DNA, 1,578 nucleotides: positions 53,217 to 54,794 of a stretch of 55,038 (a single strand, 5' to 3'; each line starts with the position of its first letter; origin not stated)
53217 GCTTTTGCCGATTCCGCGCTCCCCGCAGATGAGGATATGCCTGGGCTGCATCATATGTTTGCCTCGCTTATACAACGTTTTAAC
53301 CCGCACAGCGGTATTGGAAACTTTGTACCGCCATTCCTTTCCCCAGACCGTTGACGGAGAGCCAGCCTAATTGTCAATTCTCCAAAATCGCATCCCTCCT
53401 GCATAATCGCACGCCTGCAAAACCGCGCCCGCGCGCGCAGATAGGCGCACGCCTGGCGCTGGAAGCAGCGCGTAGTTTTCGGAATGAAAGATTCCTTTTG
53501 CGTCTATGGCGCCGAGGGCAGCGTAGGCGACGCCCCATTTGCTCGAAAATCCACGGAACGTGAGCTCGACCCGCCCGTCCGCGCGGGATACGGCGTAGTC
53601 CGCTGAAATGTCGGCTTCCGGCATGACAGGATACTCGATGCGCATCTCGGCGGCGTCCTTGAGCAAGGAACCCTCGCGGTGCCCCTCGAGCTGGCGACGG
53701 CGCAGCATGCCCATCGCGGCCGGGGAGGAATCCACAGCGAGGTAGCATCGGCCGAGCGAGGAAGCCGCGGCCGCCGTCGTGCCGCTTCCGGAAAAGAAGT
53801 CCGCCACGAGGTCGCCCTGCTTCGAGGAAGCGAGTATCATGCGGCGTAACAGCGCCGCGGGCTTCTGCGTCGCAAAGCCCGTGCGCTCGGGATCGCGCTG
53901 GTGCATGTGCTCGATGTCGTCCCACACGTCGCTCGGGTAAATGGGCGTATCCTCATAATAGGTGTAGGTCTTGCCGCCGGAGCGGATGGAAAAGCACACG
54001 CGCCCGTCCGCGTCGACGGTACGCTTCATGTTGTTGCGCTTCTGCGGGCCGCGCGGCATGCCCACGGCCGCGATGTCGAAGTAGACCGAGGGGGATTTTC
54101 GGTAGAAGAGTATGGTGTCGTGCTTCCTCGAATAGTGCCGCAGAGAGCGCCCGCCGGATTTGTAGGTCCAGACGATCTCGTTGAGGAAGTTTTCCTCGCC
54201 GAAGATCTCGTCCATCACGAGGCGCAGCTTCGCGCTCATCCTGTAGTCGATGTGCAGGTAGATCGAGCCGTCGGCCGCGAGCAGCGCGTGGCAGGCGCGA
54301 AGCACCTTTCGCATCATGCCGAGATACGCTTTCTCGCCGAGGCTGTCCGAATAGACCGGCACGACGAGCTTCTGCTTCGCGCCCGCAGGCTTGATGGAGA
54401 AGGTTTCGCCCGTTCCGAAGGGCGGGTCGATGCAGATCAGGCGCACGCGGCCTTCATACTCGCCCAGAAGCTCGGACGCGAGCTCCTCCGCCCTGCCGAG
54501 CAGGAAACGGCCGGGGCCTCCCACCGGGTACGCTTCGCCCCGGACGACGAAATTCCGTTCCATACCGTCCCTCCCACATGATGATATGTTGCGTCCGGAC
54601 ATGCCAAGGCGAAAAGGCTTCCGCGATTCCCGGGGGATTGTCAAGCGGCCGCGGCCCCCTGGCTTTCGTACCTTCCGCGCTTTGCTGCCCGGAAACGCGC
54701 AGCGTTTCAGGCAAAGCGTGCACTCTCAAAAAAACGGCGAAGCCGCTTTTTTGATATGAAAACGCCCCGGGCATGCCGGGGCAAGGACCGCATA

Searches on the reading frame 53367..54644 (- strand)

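Call 7: search_protein_families(library=pfam, proteins=[window:53367-54644:-])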
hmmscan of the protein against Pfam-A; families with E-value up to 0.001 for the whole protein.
window:53367-54644:- (425 aa): 1 family
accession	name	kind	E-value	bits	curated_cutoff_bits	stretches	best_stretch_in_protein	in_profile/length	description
PF01555.25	N6_N4_Mtase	-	1.6e-44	152.9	26.7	1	67-309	1-214/221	DNA methylase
